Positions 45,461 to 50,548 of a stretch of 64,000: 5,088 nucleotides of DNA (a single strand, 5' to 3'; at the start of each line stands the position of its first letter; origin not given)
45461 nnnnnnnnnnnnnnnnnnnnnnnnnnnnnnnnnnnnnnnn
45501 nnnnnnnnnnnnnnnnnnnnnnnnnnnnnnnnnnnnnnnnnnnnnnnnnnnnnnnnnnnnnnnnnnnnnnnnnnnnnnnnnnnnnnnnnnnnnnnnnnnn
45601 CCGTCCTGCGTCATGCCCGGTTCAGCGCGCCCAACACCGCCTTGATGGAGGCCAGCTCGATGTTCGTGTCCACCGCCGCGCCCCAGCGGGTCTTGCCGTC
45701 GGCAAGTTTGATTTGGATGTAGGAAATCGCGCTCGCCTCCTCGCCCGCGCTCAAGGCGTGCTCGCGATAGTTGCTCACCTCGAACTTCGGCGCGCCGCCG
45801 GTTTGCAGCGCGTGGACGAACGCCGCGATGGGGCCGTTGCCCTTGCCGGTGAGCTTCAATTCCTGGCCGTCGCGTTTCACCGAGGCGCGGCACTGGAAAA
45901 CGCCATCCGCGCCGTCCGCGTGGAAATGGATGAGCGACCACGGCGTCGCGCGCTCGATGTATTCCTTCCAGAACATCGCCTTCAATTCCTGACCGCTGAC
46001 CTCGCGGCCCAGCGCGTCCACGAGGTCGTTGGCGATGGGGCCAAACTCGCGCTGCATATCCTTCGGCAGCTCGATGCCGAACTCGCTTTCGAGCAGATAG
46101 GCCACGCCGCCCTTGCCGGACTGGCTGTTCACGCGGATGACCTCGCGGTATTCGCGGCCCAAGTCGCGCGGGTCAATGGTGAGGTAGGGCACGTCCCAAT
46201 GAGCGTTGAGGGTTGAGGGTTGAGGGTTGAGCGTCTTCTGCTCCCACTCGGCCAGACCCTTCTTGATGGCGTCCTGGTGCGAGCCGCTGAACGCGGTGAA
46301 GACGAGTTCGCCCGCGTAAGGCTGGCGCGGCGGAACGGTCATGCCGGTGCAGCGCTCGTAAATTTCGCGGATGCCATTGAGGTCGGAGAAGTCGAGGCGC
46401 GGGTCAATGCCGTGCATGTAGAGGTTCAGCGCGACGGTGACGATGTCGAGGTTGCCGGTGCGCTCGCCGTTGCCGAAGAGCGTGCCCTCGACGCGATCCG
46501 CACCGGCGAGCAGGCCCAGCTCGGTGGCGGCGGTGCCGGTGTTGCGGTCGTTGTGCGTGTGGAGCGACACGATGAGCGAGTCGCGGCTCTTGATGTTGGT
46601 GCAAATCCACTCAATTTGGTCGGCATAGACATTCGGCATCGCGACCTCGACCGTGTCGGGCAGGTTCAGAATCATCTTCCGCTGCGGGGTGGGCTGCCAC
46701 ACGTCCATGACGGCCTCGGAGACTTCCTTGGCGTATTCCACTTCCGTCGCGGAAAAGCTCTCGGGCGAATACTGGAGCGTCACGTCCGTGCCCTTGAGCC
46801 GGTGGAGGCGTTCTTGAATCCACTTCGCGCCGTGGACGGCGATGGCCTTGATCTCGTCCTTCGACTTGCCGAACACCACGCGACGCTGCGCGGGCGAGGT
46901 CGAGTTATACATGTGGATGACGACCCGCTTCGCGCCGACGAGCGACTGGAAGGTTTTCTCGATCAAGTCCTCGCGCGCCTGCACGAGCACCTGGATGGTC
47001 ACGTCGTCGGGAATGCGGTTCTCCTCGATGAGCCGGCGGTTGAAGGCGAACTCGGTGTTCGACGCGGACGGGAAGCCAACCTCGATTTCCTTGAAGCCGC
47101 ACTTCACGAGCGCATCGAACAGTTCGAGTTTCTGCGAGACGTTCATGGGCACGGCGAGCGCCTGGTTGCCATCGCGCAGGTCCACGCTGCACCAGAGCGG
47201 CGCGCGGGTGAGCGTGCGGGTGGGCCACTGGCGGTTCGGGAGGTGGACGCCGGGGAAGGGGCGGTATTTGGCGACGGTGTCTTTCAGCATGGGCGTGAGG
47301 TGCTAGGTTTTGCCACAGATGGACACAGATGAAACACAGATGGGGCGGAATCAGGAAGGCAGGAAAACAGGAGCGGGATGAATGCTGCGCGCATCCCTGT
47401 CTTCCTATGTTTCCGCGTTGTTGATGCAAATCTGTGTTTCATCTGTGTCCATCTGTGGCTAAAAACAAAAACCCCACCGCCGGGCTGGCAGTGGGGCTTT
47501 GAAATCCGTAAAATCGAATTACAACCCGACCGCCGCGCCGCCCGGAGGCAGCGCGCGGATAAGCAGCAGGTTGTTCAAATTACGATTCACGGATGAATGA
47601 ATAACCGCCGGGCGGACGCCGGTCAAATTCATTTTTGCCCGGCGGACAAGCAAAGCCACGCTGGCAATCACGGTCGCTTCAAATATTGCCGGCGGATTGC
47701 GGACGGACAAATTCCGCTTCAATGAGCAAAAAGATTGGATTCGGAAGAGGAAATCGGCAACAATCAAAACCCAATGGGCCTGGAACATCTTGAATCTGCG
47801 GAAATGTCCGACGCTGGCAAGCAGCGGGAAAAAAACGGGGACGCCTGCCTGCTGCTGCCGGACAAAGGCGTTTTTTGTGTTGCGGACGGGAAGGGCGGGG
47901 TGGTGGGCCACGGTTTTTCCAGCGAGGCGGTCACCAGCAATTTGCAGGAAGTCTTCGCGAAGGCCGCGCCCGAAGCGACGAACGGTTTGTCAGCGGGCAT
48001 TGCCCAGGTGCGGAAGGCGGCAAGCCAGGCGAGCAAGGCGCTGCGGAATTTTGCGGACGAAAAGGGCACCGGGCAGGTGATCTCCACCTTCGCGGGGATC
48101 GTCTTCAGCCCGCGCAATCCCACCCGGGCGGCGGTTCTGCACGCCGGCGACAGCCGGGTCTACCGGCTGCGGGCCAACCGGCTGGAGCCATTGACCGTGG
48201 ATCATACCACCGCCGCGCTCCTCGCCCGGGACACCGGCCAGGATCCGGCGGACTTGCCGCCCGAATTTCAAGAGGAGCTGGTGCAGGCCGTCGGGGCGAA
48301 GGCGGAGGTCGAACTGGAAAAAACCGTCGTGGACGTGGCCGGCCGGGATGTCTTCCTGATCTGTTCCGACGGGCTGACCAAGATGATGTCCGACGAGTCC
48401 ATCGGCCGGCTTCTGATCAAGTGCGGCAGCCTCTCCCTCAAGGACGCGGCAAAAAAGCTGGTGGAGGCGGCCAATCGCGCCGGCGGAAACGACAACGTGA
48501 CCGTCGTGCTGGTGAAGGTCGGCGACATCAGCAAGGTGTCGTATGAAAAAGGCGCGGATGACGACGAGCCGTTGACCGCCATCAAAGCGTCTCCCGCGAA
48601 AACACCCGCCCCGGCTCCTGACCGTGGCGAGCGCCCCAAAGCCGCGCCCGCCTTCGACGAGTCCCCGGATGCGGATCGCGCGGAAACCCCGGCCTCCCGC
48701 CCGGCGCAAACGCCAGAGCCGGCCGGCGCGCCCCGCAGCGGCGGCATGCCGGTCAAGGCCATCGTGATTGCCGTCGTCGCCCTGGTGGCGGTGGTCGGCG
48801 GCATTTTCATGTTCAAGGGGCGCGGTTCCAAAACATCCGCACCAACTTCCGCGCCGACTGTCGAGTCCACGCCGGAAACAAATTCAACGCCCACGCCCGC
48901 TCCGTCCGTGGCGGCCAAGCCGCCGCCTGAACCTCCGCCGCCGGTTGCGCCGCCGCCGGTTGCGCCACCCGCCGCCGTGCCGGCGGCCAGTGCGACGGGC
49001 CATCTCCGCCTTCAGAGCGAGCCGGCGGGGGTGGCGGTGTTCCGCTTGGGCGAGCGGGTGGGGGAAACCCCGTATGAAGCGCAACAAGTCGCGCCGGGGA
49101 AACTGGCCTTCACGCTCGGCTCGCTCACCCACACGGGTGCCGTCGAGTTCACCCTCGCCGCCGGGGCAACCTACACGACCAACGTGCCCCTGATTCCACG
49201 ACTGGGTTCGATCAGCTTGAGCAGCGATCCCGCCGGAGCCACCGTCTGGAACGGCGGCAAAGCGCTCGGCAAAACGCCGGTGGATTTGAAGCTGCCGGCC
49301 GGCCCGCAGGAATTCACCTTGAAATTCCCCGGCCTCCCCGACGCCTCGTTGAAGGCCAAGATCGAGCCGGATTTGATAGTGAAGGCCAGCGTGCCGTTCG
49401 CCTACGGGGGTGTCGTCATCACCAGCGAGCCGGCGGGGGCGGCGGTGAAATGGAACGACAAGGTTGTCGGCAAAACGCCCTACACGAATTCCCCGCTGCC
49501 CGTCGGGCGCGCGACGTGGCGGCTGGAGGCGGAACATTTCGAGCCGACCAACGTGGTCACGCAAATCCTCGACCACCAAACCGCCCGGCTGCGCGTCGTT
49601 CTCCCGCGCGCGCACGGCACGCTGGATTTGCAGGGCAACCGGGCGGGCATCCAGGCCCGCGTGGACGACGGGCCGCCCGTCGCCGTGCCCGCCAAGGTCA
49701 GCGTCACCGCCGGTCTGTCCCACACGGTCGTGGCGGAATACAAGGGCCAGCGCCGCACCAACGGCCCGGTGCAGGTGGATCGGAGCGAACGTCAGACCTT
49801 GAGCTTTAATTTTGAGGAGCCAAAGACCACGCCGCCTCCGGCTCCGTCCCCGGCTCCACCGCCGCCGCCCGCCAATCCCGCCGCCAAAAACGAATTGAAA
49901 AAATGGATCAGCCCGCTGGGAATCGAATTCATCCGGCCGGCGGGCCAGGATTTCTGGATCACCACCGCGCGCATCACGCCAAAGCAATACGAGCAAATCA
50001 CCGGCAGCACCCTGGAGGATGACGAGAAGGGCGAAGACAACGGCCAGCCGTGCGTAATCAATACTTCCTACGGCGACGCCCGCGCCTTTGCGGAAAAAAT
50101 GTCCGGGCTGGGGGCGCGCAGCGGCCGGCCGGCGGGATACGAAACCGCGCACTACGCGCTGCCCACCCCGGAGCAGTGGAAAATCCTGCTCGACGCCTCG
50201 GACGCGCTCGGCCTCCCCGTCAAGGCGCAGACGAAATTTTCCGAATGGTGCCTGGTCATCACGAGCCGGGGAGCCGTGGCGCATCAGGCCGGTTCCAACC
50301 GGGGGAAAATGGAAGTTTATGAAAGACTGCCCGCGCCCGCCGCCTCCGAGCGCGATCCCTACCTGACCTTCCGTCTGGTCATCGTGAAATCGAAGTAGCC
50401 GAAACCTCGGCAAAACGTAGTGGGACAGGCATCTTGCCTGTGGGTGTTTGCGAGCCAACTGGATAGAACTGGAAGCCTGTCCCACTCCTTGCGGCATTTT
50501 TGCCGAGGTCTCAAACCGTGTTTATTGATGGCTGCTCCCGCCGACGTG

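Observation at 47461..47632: Leucine-codon leader ORF plus terminator/antiterminator upstream of leuA: candidate ribosome-mediated attenuator in a PVC-type genome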

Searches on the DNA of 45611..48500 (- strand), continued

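Call 71: search_with_rna_model(model_id=R1, sources=[L200, L201, L202, L203, L204, L205, L206, L207, L208, L209, L210, L211, L212, L213, L214, L215, L216, L217, L218, L219, L220, L221, L222, L223, L224, L225, L226, L227, L228, L229, L230, L231, L232, L233, L234, L235, L236, L237, L238, L239, L240, L241, L242, L243, L244, L245, L246, L247, L248, L249, L250, L251, L252, L253, L254, L255, L256, L257, L258, L259, L260, L261, L262, L263, L264, L265, L266, L267, L268, L269, L270, L271, L272, L273, L274, L275, L276, L277, L278, L279, L280, L281, L282, L283, L284, L285, L286, L287, L288, L289, L290, L291, L292, L293, L294, L295, L296, L297, L298, L299], max_evalue=1)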
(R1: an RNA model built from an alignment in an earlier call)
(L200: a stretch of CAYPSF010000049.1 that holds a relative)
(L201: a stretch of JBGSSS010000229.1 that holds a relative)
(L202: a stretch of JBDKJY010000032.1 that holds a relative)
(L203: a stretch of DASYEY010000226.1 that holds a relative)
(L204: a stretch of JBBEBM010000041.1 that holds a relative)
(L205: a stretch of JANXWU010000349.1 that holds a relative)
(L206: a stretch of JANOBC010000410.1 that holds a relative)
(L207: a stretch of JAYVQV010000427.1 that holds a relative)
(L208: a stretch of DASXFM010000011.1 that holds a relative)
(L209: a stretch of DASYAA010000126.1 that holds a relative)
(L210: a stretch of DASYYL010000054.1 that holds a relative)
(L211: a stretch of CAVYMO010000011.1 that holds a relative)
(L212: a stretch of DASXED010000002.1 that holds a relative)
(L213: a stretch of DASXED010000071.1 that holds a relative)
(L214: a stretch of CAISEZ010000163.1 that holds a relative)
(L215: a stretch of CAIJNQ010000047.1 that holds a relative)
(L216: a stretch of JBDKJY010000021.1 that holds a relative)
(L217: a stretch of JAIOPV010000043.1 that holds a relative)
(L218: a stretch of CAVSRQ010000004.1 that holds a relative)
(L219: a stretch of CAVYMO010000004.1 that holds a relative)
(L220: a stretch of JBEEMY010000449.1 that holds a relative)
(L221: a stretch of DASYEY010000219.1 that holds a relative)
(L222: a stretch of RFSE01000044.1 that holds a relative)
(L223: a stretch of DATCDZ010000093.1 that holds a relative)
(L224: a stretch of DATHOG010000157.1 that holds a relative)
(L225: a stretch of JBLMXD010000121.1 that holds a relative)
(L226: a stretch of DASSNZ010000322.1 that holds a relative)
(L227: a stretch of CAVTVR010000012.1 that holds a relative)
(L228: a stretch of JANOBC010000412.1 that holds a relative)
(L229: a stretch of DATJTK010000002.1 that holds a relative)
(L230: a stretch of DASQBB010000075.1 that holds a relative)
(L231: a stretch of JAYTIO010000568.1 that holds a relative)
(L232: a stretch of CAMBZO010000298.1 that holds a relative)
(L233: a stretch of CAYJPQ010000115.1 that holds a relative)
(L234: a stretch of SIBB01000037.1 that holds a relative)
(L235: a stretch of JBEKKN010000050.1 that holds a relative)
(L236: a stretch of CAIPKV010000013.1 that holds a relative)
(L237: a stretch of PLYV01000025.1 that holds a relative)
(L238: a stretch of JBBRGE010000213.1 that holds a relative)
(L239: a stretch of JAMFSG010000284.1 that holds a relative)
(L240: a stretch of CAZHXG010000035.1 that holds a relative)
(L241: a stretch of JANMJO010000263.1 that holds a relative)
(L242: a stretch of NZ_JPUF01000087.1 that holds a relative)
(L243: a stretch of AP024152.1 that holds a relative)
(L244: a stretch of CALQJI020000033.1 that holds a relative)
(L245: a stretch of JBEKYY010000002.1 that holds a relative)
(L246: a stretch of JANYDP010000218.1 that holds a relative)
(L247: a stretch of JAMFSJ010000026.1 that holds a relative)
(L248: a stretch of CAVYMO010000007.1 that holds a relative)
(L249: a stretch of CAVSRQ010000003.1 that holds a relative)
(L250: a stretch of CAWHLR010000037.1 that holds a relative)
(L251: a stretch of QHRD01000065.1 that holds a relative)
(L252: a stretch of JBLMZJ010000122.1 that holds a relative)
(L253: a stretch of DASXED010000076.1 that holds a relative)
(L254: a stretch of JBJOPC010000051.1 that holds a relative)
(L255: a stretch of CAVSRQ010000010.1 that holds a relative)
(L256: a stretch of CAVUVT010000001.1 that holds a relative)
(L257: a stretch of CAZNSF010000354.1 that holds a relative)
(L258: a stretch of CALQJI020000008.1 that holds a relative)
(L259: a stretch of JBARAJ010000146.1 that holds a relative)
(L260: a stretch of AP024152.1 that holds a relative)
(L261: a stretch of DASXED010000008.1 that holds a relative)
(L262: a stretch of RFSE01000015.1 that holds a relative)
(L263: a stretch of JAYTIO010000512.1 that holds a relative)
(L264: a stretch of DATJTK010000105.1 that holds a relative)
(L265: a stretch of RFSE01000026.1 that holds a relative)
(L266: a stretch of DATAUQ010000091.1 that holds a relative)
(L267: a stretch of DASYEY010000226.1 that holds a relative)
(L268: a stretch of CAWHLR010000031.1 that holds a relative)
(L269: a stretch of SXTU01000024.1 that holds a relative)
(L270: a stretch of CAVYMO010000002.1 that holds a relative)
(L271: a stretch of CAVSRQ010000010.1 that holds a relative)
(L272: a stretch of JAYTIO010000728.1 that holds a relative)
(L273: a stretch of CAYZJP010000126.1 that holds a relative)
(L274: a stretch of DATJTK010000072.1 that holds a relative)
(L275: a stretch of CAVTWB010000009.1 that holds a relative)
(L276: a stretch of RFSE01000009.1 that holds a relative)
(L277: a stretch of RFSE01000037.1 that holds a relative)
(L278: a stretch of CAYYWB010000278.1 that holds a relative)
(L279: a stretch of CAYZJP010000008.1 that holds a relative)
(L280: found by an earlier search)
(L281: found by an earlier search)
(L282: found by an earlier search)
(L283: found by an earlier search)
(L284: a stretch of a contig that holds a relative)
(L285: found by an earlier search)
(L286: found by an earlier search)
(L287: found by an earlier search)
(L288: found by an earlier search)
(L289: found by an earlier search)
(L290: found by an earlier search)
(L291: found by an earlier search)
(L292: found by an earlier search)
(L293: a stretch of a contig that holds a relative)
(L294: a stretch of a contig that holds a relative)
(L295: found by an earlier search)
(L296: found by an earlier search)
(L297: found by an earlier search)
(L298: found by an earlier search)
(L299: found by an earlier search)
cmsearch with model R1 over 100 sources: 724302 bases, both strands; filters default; matches with E-value up to 1: 5.
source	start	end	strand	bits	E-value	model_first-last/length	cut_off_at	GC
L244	5440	5567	-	79.6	2.3e-20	1-126/126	no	0.59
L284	1949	2070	-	39.5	2.6e-08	1-126/126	no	0.45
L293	822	927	+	18.7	0.048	1-126/126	no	0.43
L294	2990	3067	+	15.8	0.36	1-126/126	no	0.55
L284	1913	1994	+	14.8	0.68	1-126/126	no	0.48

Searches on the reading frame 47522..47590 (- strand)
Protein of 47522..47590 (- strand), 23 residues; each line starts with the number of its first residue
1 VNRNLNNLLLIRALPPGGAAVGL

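Call 66: search_protein_families(library=pfam, proteins=[window:47522-47590:-], max_evalue=10)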
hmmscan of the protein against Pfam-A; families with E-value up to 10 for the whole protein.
seq(23 aa): 0 families

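Call 67: search_protein_families(library=ncbifam, proteins=[window:47522-47590:-], max_evalue=10)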
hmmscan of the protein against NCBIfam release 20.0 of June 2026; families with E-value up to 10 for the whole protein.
seq(23 aa): 0 families

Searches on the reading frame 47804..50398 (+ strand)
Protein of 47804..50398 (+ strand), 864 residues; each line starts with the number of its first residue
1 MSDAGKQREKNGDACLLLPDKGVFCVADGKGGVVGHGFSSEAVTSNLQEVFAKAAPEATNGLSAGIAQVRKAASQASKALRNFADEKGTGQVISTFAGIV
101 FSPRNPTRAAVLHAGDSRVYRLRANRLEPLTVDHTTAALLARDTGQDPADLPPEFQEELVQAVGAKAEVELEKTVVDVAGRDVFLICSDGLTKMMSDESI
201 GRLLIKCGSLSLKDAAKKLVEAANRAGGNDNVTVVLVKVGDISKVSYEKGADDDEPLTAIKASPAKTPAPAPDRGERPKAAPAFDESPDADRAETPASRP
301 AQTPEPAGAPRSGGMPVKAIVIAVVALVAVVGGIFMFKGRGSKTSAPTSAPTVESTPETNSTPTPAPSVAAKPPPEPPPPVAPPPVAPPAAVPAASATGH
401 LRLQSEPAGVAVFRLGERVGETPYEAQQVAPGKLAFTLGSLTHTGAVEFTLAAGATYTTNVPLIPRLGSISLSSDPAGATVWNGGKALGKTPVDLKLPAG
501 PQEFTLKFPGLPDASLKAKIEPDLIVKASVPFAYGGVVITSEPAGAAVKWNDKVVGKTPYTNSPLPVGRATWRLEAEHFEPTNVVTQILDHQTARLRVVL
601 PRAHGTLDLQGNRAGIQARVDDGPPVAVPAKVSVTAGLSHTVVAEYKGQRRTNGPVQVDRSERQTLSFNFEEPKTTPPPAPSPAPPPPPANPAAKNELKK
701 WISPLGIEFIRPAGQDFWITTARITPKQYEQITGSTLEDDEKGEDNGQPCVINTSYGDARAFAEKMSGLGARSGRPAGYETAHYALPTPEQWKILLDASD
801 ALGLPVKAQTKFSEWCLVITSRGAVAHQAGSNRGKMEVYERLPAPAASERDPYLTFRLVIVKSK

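Call 7: search_protein_families(library=ncbifam, proteins=[window:47804-50398:+])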
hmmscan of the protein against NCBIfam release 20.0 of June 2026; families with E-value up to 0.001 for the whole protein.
window:47804-50398:+ (864 aa): 3 families
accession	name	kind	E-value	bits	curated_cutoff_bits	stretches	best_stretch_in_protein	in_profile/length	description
NF033484.1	Stp1_PP2C_phos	equivalog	1.4e-36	126.1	230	1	1-238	1-232/232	Stp1/IreP family PP2C-type Ser/Thr phosphatase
NF011149.0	PRK14559.1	equivalog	1.5e-18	66.9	374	1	19-239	409-631/642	serine/threonine phosphatase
NF047815.1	LIC10124_lipo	equivalog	3.4e-08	32.5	650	1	468-569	198-304/516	LIC10124 family lipoprotein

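Call 52: search_protein_families(library=pfam, proteins=[window:47804-50398:+])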
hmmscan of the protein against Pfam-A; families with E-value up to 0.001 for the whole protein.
window:47804-50398:+ (864 aa): 4 families
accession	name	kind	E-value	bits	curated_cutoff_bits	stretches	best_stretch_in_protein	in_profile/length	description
PF08308.17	PEGA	-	1.5e-25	89.3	20.8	2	535-602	2-69/71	PEGA domain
PF07228.17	SpoIIE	-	2.3e-07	31.4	25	1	31-239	10-191/192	Stage II sporulation protein E (SpoIIE)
PF13672.11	PP2C_2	-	1.5e-06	28.4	24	1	7-199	8-182/209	Protein phosphatase 2C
PF00481.26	PP2C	-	2.4e-05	24.5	20.3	0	177-232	197-255/255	Protein phosphatase 2C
